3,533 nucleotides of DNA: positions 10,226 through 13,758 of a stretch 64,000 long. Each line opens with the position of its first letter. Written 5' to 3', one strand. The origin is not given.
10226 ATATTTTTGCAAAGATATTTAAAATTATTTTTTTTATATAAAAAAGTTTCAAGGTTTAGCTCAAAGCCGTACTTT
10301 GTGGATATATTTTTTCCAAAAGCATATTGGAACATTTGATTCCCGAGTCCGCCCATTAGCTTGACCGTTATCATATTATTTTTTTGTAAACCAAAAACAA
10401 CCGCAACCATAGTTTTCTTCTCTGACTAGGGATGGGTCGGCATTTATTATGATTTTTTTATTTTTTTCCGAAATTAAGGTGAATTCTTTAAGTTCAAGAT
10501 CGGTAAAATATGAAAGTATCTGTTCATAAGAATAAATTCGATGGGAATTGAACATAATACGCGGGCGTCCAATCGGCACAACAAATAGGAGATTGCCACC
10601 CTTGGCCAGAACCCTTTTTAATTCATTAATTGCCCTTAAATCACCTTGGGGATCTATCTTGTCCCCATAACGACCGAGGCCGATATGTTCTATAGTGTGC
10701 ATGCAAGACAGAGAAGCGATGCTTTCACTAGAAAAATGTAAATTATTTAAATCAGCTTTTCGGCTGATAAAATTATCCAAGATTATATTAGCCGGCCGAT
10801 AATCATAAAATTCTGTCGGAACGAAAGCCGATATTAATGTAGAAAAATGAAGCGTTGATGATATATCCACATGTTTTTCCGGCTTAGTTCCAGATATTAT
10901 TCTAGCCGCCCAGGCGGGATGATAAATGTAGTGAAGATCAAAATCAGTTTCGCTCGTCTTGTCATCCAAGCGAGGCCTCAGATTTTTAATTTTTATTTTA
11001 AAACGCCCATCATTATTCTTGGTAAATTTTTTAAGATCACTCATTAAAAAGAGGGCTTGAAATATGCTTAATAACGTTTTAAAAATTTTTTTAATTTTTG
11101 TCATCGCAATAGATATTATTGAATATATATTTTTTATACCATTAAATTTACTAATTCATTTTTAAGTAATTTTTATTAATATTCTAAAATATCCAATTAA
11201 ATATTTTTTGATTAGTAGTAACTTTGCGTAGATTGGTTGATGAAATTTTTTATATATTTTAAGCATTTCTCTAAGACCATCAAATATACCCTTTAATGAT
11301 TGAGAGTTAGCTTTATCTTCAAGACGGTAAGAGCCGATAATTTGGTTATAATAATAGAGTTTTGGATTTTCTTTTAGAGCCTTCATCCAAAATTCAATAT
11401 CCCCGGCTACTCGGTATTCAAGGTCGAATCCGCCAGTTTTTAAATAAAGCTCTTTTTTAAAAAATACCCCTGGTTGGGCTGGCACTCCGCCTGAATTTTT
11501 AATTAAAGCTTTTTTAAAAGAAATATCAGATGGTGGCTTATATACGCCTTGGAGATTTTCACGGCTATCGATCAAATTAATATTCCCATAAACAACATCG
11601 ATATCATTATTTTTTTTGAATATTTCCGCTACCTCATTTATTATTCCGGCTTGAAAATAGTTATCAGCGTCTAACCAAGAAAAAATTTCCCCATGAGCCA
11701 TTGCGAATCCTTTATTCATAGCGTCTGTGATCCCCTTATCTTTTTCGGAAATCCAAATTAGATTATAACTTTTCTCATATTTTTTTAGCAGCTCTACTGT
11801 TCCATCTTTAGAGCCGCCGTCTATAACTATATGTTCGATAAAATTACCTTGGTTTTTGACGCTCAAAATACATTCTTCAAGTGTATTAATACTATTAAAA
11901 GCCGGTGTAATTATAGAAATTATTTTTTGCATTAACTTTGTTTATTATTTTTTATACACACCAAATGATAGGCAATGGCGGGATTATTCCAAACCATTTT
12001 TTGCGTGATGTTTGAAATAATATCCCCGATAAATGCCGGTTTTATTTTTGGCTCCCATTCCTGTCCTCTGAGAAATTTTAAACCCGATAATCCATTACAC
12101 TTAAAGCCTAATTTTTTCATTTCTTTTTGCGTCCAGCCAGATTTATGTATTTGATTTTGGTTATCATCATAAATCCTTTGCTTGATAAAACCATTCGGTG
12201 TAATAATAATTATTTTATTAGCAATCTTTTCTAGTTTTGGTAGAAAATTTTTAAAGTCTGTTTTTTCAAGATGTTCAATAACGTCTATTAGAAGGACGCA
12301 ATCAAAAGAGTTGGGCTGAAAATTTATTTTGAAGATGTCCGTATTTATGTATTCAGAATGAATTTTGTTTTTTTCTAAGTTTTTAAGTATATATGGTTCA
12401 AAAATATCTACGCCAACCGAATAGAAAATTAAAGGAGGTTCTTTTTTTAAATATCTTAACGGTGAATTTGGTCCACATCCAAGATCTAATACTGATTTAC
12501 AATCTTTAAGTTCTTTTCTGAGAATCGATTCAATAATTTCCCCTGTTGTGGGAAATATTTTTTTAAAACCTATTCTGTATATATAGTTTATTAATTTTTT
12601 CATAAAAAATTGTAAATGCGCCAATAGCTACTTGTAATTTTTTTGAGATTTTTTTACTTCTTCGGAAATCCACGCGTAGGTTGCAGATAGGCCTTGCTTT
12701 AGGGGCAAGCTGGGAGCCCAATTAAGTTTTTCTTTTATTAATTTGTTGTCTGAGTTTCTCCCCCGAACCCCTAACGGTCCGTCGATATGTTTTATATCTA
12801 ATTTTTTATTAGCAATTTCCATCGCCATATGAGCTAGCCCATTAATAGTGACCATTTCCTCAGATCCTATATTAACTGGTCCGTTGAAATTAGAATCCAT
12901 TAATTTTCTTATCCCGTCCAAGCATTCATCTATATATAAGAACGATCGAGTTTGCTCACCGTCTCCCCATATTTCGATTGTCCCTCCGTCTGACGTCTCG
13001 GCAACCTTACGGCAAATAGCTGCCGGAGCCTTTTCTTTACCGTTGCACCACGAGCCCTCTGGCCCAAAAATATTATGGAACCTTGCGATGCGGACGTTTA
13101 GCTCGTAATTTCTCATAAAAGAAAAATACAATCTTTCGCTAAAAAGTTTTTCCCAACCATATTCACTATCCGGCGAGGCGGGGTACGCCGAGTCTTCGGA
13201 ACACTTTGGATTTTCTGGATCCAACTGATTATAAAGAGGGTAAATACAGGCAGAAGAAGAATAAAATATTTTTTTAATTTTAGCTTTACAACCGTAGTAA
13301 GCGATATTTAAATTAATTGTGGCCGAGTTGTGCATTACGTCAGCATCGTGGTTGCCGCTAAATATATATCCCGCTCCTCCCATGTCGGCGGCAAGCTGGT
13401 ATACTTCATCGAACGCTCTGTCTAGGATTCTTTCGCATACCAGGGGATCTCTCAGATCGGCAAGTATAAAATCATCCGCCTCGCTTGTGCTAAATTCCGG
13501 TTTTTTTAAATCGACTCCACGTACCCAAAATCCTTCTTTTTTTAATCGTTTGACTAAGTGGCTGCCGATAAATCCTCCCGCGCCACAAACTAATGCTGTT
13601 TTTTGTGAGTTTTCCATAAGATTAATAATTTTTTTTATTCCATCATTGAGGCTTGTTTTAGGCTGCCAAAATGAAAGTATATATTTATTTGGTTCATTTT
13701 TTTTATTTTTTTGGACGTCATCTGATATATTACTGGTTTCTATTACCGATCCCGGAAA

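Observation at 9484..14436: RmlD-like/GDP-mannose-3,5-epimerase fusion in the same locus as a GT11 enzyme: possible L-galactose (or unusual 6-deoxy-L-hexose) glycan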

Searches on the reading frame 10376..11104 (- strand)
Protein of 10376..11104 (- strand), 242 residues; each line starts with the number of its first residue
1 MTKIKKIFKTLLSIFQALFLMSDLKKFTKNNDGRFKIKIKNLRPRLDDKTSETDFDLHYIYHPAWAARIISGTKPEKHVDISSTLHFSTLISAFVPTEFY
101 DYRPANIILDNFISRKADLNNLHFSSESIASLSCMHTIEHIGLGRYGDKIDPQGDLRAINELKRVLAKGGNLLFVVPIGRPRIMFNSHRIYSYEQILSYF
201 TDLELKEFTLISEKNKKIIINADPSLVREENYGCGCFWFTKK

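Call 3: search_protein_families(library=pfam, proteins=[window:10376-11104:-], max_evalue=0.001)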
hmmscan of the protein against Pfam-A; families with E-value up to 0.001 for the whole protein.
window:10376-11104:- (242 aa): 1 family
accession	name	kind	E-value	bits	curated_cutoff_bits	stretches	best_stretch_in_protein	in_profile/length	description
PF03269.20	DUF268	-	1.4e-17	64.6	25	1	130-204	64-138/176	Caenorhabditis protein of unknown function, DUF268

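Call 4: search_protein_families(library=ncbifam, proteins=[window:10376-11104:-], max_evalue=0.001)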
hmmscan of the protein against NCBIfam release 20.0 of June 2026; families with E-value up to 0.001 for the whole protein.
window:10376-11104:- (242 aa): 0 families

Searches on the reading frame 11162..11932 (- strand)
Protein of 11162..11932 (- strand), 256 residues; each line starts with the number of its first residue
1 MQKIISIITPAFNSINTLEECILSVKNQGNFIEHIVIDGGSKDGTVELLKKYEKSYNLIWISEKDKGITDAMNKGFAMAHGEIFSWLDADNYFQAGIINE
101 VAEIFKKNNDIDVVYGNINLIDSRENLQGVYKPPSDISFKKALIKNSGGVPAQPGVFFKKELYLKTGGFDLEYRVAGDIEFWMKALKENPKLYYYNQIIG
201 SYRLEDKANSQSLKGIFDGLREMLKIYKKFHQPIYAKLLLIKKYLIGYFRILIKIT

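Call 3: search_protein_families(library=pfam, proteins=[window:11162-11932:-], max_evalue=0.001)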
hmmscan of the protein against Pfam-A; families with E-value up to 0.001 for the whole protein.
window:11162-11932:- (256 aa): 2 families
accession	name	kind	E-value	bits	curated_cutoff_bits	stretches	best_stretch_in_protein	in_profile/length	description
PF00535.33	Glycos_transf_2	-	4.2e-26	92.3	23.3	1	6-128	1-125/168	Glycosyl transferase family 2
PF10111.15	Glyco_tranf_2_2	-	3.7e-12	46.8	27.3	1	7-224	2-232/276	Glycosyltransferase like family 2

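Call 4: search_protein_families(library=ncbifam, proteins=[window:11162-11932:-], max_evalue=0.001)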
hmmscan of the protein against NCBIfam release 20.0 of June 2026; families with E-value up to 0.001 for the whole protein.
window:11162-11932:- (256 aa): 17 families
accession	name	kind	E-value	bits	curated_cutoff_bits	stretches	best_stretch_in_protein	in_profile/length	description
TIGR04009.1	wcaE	equivalog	4.8e-22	78.4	369.2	1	4-188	2-181/248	colanic acid biosynthesis glycosyltransferase WcaE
NF047683.1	TeichurnBiosyTuaG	equivalog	1.1e-19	71.1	400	1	2-211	5-212/252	teichuronic acid biosynthesis protein TuaG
TIGR04283.1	glyco_like_mftF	equivalog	1.9e-17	63.6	182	1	5-201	1-185/221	TIGR04283 family arsenosugar biosynthesis glycosyltransferase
NF007482.0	PRK10073.1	equivalog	5.4e-17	61.8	423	1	3-121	6-125/334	glycosyltransferase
NF041875.1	EPS_EpsD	equivalog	4.4e-16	59.2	370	1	5-199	1-203/325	exopolysaccharide biosynthesis glycosyltransferase EpsD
TIGR03937.1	PgaC_IcaA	equivalog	1.9e-12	46.9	422.3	1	3-119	45-164/407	poly-beta-1,6-N-acetyl-D-glucosamine synthase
TIGR03111.1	glyc2_xrt_Gpos1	hypoth_equivalog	4.8e-12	45.4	363.95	1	5-118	51-169/439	TIGR03111 family XrtG-associated glycosyltransferase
TIGR03965.1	mycofact_glyco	equivalog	3.4e-10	39.4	280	1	5-194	76-272/467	mycofactocin biosynthesis glycosyltransferase MftF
NF038302.1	EPS_HpsE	equivalog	1.6e-09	37.2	300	1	6-118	4-124/307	hormogonium polysaccharide biosynthesis glycosyltransferase HpsE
NF053739.1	GlytfEpsEBac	equivalog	3.1e-08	32.9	450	1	5-242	3-243/265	glycosyltransferase EpsE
NF041394.1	GtaseAglG_Halo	equivalog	1.5e-07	31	440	1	6-113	6-115/304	glucosyl-dolichyl phosphate glucuronosyltransferase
NF010496.0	PRK13915.1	equivalog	2.3e-07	30.2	262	1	3-115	31-152/307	glucosyl-3-phosphoglycerate synthase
NF050050.1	ProtGlycPglI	equivalog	2.8e-07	30.2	500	1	4-205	3-203/306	GalNAc(5)-diNAcBac-PP-undecaprenol beta-1,3-glucosyltransferase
TIGR04182.1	glyco_TIGR04182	equivalog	4.1e-07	29.7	325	1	5-107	2-99/293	S-layer glycoprotein N-glycosyltransferase AglJ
NF038299.1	EPS_HpsN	equivalog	4.5e-07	29.1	425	1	4-118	2-119/317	hormogonium polysaccharide biosynthesis glycosyltransferase HpsN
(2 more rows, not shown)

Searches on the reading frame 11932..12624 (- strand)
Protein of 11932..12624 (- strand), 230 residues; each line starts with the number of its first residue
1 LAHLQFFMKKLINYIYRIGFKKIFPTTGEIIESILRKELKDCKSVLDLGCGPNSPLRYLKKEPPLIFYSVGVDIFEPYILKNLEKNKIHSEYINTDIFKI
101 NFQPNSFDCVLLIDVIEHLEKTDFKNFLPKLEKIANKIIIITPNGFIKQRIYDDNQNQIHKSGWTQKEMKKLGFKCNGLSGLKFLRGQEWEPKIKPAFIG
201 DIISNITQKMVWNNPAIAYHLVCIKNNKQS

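Call 3: search_protein_families(library=pfam, proteins=[window:11932-12624:-], max_evalue=0.001)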
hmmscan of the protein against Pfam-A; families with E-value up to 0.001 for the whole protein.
window:11932-12624:- (230 aa): 6 families
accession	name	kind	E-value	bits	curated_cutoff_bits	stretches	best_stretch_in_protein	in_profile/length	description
PF08241.18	Methyltransf_11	-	1.3e-10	42.2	21.2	1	46-131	1-83/95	Methyltransferase domain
PF13649.12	Methyltransf_25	-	1.9e-09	38.5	27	1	45-133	1-91/97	Methyltransferase domain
PF13489.12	Methyltransf_23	-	7.7e-07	29.4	27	1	37-144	18-120/164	Methyltransferase domain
PF08242.18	Methyltransf_12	-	1.3e-06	29.5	30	1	46-131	1-88/98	Methyltransferase domain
PF07021.18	MetW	-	8.7e-06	25.9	21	1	36-151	8-119/193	Methionine biosynthesis protein MetW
PF13847.12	Methyltransf_31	-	0.00061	19.9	27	0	41-156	3-127/145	Methyltransferase domain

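Call 4: search_protein_families(library=ncbifam, proteins=[window:11932-12624:-], max_evalue=0.001)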
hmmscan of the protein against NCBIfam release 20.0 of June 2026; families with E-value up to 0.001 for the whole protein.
window:11932-12624:- (230 aa): 6 families
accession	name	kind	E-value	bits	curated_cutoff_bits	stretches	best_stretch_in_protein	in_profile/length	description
TIGR02081.1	metW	equivalog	1.2e-07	31.5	189.5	1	38-149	10-117/194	methionine biosynthesis protein MetW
NF045667.1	MTase_DVU1556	equivalog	2.3e-06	27.2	155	1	39-111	20-89/213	DVU_1556 family methyltransferase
TIGR02072.1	BioC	equivalog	3.8e-05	23.6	184.95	1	35-111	27-102/244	malonyl-ACP O-methyltransferase BioC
TIGR04074.1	bacter_Hen1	equivalog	4.6e-05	22.1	340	1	40-169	281-424/462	3' terminal RNA ribose 2'-O-methyltransferase Hen1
TIGR02021.1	BchM-ChlM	equivalog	0.00028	20.4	158.9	1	34-142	47-154/218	magnesium protoporphyrin IX methyltransferase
TIGR01983.1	UbiG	equivalog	0.00074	18.9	102.95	0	42-130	50-138/228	bifunctional 2-polyprenyl-6-hydroxyphenol methylase/3-demethylubiquinol 3-O-methyltransferase UbiG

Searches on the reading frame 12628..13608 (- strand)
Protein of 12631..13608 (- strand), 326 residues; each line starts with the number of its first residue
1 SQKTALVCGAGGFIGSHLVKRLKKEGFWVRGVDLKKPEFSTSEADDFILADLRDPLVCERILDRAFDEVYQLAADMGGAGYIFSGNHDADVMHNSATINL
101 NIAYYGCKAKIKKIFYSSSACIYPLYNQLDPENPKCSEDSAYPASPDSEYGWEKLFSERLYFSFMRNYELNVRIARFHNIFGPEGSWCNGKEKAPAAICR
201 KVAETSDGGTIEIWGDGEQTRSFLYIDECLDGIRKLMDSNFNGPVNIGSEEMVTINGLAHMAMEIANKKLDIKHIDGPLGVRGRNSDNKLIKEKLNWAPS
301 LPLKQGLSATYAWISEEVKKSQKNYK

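Call 5: search_solved_structures(query=window:12631-13608:-, max_evalue=1e-10, show_alignments=2)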
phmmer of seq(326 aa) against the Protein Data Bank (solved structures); distinct sequences matched with E-value up to 1e-10: 38.
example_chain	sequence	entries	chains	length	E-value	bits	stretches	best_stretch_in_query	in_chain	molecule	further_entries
2c59_A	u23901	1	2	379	4.6e-97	328.6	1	7-322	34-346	GDP-MANNOSE-3', 5'-EPIMERASE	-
2c54_A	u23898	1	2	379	1.2e-96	327.2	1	7-322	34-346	GDP-MANNOSE-3', 5'-EPIMERASE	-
2c5a_A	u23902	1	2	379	1.6e-96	326.7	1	7-322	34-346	GDP-MANNOSE-3', 5'-EPIMERASE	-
2c5e_A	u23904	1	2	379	3.1e-96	325.8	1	7-322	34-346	GDP-MANNOSE-3', 5'-EPIMERASE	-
8sg0_A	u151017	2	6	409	6.1e-93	315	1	6-322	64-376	GDP-mannose 3,5-epimerase | GDP-mannose 3,5 epimerase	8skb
4lk3_A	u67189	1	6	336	4e-25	92.1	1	2-320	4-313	UDP-glucuronic acid decarboxylase 1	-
4gll_A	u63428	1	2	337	5.5e-25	91.6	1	2-320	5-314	UDP-glucuronic acid decarboxylase 1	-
2b69_A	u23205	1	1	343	6.3e-25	91.4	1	2-320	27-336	UDP-glucuronate decarboxylase 1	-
4m55_A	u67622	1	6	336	7.5e-25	91.2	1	2-320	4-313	UDP-glucuronic acid decarboxylase 1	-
8rdg_A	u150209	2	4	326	9.8e-23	84.3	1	5-298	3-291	SDR family NAD(P)-dependent oxidoreductase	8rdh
8rdi_A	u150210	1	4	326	3.5e-22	82.4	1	5-298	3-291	SDR family NAD(P)-dependent oxidoreductase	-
4zrm_A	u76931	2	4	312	7.8e-22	81.3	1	4-314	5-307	UDP-glucose 4-epimerase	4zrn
6dnt_A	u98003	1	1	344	2.8e-21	79.5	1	3-313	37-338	NAD-dependent epimerase/dehydratase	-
6wjb_A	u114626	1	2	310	5.9e-21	78.4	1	4-311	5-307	NAD-dependent epimerase/dehydratase family protein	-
6bwl_A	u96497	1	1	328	2.4e-20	76.4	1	5-316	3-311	Pal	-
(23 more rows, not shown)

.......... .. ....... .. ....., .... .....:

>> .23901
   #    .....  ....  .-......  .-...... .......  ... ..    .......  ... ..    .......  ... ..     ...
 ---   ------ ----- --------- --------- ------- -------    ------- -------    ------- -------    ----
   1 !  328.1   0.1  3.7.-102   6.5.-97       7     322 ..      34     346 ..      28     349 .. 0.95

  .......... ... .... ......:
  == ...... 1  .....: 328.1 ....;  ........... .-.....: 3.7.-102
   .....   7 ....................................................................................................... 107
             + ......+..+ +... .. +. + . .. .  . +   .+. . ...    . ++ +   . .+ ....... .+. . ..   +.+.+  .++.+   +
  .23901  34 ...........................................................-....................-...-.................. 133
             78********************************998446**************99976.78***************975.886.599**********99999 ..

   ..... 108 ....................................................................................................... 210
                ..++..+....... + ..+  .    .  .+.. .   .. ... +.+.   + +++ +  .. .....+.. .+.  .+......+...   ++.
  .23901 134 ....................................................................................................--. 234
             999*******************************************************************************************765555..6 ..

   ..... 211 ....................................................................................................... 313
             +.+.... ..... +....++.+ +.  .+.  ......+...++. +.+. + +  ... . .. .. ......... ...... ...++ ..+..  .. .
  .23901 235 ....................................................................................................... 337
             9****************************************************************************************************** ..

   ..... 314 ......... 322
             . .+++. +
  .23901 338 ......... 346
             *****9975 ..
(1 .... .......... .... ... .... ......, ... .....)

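Call 89: search_dna_similar(query=window:12628-13605:-, collection=phages, mode=protein, max_evalue=1e-40, max_rows=60)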
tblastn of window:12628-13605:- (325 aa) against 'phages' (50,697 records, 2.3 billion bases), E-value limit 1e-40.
Records with a match: 37; places in all: 37; records where one place covers at least 80% of the query: 36.
Best place of each record, by identity: 60-80% 10; <60% 27.
By first word of the organism name: Synechococcus 29; Marine 5; Prochlorococcus 2; Cyanophage 1.
By host as written in the record: Synechococcus sp. WH 7803 6; - 5; Synechococcus sp. 4; Synechococcus sp. MW02 4; Synechococcus sp. WH8109 3; Synechococcus sp. WH8102 3; Parasynechococcus marenigrum WH 8102 3; Prochlorococcus sp. MIT9515 2; and 5 more.
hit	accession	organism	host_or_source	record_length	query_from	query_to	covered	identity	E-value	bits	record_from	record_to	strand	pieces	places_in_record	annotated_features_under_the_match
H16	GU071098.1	Synechococcus phage S-SSM7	Synechococcus sp. WH8109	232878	1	321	99%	64.2%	2e-141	447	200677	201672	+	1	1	UDP-glucose 4-epimerase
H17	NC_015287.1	Synechococcus phage S-SSM7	Synechococcus sp. WH8109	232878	1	321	99%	64.2%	2e-141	447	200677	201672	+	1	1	nucleotide-sugar epimerase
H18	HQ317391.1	Cyanophage S-SSM6a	Synechococcus sp. WH8109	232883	1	321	99%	64.2%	2e-141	447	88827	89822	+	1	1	UDP-glucose 4-epimerase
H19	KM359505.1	Prochlorococcus phage P-TIM68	Prochlorococcus sp. MIT9515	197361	2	319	98%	64.4%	1e-135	430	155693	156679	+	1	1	putative NAD-dependent epimerase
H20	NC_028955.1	Prochlorococcus phage P-TIM68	Prochlorococcus sp. MIT9515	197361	2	319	98%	64.4%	1e-135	430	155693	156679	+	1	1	nucleotide-sugar epimerase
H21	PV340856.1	Synechococcus phage Sf-FS3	Synechococcus sp. WH8102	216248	1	321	99%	62.7%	1e-134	427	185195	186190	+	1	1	NAD-dependent dehydratase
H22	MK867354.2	Synechococcus phage S-SCSM1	Synechococcus sp. WH 7803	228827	2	320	98%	60.5%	7e-130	413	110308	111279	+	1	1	GDP-mannose-3',5'-epimerase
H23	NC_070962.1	Synechococcus phage S-SCSM1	Synechococcus sp. WH 7803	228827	2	320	98%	60.5%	7e-130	413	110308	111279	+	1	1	nucleotide-sugar epimerase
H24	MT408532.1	Synechococcus phage SynMITS9220M01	Synechococcus sp. MIT S9220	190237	2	320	98%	60.1%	1e-132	421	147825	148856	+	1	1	NAD-dependent epimerase/dehydratase | glycosyltransferase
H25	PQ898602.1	Synechococcus phage S-SCSM2R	Synechococcus sp. WH7803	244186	2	319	98%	59.6%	1e-131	419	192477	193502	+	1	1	nucleoside-diphosphate-sugar epimerase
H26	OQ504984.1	Synechococcus phage S-8S56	Parasynechococcus marenigrum WH 8102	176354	2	323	99%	58.3%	6e-129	411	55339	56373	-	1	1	nucleotide-sugar epimerase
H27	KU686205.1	Synechococcus phage S-CAM9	Synechococcus sp.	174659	2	317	97%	59.3%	7e-129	410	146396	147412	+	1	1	UDP-glucose 4-epimerase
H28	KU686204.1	Synechococcus phage S-CAM9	Synechococcus sp.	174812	2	317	97%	59.3%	7e-129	410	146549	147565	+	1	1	UDP-glucose 4-epimerase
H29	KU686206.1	Synechococcus phage S-CAM9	Synechococcus sp.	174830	2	317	97%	59.3%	7e-129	410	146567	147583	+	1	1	UDP-glucose 4-epimerase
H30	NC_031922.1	Synechococcus phage S-CAM9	Synechococcus sp.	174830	2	317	97%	59.3%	7e-129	410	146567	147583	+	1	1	nucleotide-sugar epimerase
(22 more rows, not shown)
